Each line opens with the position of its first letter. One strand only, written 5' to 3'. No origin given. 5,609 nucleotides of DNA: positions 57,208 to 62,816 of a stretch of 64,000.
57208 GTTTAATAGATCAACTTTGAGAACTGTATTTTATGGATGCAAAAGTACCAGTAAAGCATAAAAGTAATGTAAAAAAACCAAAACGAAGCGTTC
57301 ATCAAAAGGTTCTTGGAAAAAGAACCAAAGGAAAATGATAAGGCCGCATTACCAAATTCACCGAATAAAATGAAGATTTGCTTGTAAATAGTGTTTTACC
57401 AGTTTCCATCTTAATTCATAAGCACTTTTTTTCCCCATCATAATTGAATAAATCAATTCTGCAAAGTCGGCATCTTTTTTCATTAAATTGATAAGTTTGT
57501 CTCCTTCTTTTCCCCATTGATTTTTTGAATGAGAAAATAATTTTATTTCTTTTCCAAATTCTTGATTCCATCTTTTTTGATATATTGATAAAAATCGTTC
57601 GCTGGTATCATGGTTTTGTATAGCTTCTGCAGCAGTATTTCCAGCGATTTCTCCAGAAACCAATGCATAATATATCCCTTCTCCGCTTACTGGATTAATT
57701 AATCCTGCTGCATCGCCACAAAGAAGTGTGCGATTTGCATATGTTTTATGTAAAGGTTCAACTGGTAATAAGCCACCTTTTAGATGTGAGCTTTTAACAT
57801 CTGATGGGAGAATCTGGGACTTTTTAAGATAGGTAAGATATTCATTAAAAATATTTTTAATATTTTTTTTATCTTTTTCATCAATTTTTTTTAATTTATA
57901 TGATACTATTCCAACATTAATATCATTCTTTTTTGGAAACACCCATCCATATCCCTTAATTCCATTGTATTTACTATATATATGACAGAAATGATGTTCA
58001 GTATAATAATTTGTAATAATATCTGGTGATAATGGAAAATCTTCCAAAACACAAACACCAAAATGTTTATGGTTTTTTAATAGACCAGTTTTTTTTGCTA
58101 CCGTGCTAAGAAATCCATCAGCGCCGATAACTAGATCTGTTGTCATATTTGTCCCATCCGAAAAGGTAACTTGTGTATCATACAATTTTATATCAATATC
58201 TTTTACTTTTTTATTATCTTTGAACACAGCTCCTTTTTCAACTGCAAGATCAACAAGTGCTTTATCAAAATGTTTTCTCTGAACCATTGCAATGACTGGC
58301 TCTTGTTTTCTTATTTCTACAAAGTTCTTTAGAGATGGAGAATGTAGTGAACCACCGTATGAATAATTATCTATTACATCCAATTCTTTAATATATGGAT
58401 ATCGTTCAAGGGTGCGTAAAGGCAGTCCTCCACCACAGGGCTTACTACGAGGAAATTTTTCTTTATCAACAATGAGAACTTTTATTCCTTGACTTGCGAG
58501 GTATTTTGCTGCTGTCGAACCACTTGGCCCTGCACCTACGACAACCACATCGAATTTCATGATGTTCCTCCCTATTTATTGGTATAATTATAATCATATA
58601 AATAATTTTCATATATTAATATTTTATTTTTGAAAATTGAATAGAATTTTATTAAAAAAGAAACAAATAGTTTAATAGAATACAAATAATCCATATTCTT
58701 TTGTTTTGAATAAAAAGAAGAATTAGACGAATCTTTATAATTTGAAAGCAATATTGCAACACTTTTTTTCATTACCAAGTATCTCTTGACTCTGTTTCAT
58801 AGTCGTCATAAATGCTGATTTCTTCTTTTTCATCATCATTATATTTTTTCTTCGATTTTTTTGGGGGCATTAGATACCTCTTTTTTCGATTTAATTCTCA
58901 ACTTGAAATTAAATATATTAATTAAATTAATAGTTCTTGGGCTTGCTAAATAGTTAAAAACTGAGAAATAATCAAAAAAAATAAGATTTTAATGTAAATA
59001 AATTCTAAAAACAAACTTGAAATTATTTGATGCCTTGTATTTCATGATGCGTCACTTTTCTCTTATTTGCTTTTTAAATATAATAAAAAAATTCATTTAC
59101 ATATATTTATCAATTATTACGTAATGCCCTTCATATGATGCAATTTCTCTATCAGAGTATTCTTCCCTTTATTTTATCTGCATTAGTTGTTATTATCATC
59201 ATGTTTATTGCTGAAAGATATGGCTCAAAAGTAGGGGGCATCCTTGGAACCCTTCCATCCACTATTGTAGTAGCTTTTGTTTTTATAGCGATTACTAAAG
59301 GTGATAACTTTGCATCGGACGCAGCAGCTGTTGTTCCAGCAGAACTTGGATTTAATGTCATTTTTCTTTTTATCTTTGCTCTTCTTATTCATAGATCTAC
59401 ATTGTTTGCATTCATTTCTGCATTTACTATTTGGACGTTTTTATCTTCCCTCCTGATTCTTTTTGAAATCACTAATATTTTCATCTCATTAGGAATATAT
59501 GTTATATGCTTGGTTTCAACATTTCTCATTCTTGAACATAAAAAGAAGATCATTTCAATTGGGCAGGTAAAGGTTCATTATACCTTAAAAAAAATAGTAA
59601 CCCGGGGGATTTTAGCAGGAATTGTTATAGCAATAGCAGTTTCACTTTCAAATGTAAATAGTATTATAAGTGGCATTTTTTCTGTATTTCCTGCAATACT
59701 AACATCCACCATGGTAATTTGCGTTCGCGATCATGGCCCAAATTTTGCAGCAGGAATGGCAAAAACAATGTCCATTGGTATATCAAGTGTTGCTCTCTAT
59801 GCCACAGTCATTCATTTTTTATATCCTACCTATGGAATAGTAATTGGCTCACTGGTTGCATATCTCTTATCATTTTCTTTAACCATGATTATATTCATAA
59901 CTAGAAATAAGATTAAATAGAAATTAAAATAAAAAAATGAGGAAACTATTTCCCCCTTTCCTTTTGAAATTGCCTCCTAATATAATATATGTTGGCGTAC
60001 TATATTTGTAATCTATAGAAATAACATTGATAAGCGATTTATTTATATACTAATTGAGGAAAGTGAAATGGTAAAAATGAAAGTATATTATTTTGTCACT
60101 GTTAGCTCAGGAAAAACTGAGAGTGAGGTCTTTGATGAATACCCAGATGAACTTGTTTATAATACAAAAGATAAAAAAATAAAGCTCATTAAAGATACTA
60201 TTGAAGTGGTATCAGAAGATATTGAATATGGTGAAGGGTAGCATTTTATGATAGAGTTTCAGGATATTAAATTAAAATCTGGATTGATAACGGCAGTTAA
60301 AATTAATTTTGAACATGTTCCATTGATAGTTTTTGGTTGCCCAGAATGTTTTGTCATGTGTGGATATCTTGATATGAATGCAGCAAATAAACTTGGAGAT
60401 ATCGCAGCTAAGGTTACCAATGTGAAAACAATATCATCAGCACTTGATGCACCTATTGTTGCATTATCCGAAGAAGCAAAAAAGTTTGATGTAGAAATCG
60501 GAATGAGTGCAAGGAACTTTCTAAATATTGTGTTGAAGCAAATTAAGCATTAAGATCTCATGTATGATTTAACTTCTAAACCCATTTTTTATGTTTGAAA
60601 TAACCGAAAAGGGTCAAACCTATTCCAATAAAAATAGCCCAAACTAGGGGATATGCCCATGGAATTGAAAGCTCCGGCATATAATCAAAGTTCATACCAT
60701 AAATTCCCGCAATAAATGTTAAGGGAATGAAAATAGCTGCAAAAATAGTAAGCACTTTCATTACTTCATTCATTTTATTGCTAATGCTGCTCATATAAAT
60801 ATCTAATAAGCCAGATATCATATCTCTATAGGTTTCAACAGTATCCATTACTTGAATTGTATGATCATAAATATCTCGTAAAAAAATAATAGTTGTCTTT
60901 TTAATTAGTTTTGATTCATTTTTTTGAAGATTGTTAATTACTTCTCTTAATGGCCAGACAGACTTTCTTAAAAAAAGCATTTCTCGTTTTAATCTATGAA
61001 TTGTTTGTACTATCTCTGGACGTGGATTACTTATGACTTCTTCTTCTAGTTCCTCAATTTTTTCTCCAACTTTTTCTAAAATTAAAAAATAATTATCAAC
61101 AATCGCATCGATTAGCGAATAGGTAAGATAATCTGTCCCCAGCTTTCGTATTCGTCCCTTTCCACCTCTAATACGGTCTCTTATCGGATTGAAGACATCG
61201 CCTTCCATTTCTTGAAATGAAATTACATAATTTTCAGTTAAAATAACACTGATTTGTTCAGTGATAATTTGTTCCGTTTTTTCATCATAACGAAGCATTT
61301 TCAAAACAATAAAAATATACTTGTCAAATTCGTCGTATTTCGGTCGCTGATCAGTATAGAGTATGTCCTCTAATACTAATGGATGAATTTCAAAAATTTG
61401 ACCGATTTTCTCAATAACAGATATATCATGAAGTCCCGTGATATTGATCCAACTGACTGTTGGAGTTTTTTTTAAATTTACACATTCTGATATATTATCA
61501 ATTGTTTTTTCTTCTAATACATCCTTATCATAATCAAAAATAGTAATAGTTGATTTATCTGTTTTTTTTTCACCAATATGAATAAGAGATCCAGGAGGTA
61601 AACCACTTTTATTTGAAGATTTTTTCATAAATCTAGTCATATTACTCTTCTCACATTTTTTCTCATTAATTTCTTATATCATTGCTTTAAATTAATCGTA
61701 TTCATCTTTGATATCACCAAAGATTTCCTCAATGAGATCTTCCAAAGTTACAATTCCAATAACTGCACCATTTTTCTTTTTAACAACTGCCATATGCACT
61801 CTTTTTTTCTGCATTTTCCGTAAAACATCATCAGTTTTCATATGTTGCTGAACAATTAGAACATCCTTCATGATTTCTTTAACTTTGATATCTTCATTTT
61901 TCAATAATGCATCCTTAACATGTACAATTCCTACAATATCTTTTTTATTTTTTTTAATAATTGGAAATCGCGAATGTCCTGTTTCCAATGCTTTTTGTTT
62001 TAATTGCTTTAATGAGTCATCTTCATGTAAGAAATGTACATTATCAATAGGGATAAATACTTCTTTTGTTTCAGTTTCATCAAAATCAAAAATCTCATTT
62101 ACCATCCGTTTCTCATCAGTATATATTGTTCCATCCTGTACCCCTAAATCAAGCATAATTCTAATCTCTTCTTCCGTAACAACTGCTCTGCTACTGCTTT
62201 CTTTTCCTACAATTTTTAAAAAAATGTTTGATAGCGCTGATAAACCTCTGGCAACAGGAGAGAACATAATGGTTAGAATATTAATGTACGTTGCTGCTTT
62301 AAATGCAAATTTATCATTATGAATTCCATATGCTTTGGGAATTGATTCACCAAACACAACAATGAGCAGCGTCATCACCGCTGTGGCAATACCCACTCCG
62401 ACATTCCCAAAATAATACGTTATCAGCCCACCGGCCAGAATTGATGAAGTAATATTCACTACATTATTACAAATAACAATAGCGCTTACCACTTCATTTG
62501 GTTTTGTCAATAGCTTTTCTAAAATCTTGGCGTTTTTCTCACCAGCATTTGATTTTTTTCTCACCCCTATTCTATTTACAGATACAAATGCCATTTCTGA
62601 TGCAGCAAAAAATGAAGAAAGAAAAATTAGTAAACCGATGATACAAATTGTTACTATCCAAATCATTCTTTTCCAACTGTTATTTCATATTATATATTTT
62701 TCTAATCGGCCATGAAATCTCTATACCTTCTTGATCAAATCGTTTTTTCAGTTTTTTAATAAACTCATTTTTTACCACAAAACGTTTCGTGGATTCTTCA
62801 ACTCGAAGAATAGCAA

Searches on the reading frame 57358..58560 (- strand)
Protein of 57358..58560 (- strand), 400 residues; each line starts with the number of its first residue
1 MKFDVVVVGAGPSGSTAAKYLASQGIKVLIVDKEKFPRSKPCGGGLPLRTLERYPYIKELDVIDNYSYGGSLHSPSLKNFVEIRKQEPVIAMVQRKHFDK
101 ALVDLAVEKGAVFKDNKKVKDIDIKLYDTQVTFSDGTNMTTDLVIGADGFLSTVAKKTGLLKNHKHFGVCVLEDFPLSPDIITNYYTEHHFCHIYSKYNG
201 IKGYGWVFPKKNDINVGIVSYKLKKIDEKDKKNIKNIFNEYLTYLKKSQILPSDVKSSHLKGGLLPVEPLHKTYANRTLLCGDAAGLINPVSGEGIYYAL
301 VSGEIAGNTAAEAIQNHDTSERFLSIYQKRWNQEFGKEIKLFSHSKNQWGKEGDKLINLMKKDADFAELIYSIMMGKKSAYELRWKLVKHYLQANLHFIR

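Call 16: search_protein_families(library=pfam, proteins=[window:57358-58560:-])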
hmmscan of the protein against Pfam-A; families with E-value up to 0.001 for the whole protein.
window:57358-58560:- (400 aa): 15 families
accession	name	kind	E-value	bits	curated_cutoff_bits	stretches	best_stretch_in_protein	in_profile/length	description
PF01494.25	FAD_binding_3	-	3.7e-20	72.9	22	1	3-299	2-307/349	FAD binding domain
PF01266.30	DAO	-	3.6e-09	37.1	27.9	1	4-37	1-34/353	FAD dependent oxidoreductase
PF04820.20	Trp_halogenase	-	4.4e-08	32.8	21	0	4-40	1-41/458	Tryptophan halogenase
PF07992.20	Pyr_redox_2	-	7.5e-08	32.6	26.1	1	3-160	1-119/291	Pyridine nucleotide-disulphide oxidoreductase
PF05834.18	Lycopene_cycl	-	2.1e-07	30.8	23.4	0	91-339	82-312/380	Lycopene cyclase protein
PF01946.23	Thi4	-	2.2e-07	30.8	26.2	1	2-35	17-51/235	Thi4 family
PF13450.12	NAD_binding_8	-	4.5e-07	30.5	21.9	1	7-35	1-29/68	NAD(P)-binding Rossmann-like domain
PF22578.2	GGR_cat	-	4.8e-06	26.8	27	1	182-251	10-81/88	Geranylgeranyl reductase catalytic domain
PF12831.13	FAD_oxidored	-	7.3e-06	26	27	1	4-36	1-33/416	FAD dependent oxidoreductase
PF03486.20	HI0933_like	-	2.3e-05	24.4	50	1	4-40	2-38/244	HI0933-like protein Rossmann domain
PF00890.30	FAD_binding_2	-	4.6e-05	23.2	20.4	1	4-37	1-34/414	FAD binding domain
PF01262.27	AlaDh_PNT_C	-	0.00018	21.4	23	0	4-34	30-60/214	Alanine dehydrogenase/PNT, C-terminal domain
PF21799.2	MurD-like_N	-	0.00056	20.6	27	0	5-38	3-36/88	Mur ligase MurD-like, N-terminal domain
PF01134.28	GIDA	-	0.00066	19.3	22.1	1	4-31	1-28/391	Glucose inhibited division protein A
PF13738.12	Pyr_redox_3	-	0.00092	19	30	0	6-35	1-31/305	Pyridine nucleotide-disulphide oxidoreductase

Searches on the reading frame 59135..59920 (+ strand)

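Call 16: search_protein_families(library=pfam, proteins=[window:59135-59920:+])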
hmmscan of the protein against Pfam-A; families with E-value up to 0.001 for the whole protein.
window:59135-59920:+ (261 aa): 1 family
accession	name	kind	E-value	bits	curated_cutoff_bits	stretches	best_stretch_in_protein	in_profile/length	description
PF11345.13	DUF3147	-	1e-05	26.3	23.6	1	9-113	2-109/111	Protein of unknown function (DUF3147)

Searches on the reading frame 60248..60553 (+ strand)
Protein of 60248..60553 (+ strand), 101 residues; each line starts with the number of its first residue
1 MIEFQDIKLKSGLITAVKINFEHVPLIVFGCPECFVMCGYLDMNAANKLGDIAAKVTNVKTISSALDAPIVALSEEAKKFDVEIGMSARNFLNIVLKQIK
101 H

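Call 41: search_protein_families(library=pfam, proteins=[window:60248-60553:+], max_evalue=0.00001)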
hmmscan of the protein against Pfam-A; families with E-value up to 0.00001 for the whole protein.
window:60248-60553:+ (101 aa): 1 family
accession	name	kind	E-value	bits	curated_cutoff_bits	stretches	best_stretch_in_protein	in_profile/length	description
PF08827.16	DUF1805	-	1.3e-15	57.8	29.5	1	37-93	1-62/64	Domain of unknown function (DUF1805)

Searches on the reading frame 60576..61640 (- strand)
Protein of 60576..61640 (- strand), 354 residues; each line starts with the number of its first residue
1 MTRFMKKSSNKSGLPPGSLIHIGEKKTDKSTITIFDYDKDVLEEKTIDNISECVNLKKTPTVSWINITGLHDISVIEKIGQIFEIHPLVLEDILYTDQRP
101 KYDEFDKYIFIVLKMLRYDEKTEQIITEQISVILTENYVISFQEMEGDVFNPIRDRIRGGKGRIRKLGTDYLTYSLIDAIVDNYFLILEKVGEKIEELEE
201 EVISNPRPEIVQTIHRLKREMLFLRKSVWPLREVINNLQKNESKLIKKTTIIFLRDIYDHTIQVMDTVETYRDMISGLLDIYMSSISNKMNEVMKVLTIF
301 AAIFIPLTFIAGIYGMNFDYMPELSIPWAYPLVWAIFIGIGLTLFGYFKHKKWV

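Call 16: search_protein_families(library=pfam, proteins=[window:60576-61640:-])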
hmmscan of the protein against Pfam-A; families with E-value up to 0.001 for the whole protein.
window:60576-61640:- (354 aa): 1 family
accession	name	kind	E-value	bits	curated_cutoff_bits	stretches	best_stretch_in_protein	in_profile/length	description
PF01544.23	CorA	-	2.4e-72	244.2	27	1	62-349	4-291/292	CorA-like Mg2+ transporter protein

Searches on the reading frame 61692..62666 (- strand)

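Call 16: search_protein_families(library=pfam, proteins=[window:61692-62666:-])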
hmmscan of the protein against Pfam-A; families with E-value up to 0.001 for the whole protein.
window:61692-62666:- (324 aa): 2 families
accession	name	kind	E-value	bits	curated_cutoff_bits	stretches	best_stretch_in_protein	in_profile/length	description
PF01595.25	CNNM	-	2.4e-46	158.1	28.4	1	10-185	3-181/181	Cyclin M transmembrane N-terminal domain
PF00571.33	CBS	-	2.1e-19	70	24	2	262-316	1-56/57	CBS domain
